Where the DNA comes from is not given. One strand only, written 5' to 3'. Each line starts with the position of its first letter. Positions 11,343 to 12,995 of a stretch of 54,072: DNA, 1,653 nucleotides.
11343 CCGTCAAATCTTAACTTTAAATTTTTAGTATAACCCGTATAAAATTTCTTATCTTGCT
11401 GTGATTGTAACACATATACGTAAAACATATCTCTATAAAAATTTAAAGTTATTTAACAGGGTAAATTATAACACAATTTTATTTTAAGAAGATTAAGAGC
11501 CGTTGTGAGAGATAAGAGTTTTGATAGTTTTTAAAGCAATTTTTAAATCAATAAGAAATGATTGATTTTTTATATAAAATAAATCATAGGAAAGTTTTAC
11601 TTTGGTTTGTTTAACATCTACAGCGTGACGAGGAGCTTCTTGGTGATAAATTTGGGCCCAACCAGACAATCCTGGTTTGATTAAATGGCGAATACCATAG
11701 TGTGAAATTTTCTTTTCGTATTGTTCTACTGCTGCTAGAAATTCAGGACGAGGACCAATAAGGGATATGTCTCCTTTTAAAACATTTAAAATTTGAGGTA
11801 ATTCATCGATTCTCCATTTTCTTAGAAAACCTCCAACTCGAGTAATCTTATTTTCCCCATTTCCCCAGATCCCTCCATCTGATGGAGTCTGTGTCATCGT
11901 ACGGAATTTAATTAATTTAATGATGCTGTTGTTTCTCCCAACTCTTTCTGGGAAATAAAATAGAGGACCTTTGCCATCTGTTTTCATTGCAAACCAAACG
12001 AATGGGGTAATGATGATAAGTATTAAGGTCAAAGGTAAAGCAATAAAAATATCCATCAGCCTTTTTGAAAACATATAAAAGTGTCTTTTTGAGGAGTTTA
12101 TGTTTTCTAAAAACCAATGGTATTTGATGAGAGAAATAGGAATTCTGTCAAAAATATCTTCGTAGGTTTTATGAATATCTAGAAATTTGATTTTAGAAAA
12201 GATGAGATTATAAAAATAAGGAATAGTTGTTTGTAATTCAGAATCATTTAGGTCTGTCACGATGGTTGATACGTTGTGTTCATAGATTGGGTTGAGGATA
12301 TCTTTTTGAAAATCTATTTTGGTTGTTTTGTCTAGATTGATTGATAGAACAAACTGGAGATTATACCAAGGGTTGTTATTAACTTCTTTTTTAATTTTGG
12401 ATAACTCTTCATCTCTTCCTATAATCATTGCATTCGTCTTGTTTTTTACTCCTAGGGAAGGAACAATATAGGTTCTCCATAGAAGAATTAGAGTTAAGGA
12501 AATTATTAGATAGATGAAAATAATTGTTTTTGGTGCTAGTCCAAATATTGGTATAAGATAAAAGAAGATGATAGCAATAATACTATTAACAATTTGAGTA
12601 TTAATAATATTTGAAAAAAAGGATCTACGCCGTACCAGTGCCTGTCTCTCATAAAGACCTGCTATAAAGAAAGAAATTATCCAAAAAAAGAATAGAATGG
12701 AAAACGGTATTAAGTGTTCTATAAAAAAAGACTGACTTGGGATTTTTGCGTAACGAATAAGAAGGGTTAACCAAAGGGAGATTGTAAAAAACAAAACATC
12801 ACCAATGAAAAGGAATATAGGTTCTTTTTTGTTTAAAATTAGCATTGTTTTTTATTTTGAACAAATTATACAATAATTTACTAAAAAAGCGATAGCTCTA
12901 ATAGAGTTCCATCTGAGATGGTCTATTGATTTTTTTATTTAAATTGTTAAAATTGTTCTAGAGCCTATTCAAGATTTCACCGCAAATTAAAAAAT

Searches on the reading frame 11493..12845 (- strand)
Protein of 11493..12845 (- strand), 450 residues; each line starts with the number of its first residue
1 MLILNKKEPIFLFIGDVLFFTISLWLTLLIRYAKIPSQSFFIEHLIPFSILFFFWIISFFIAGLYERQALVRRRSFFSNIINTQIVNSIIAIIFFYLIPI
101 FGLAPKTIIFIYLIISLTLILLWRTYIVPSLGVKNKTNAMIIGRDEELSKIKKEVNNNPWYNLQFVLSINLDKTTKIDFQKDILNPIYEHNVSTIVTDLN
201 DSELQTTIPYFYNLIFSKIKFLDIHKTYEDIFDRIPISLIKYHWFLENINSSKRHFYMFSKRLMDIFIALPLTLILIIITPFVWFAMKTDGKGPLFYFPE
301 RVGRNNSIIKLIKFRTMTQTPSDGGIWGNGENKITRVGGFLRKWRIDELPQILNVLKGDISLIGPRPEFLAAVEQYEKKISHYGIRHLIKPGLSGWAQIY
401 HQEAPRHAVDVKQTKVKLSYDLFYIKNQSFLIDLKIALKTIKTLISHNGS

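Call 25: search_protein_families(library=pfam, proteins=[window:11493-12845:-], max_evalue=0.0001)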
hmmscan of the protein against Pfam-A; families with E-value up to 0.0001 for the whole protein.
window:11493-12845:- (450 aa): 2 families
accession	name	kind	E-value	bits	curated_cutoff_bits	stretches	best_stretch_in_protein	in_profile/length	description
PF02397.22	Bac_transf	-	4.3e-52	176.7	27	1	261-445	1-178/179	Bacterial sugar transferase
PF13727.12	CoA_binding_3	-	3.8e-05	24.2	25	1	61-173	2-114/175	CoA-binding domain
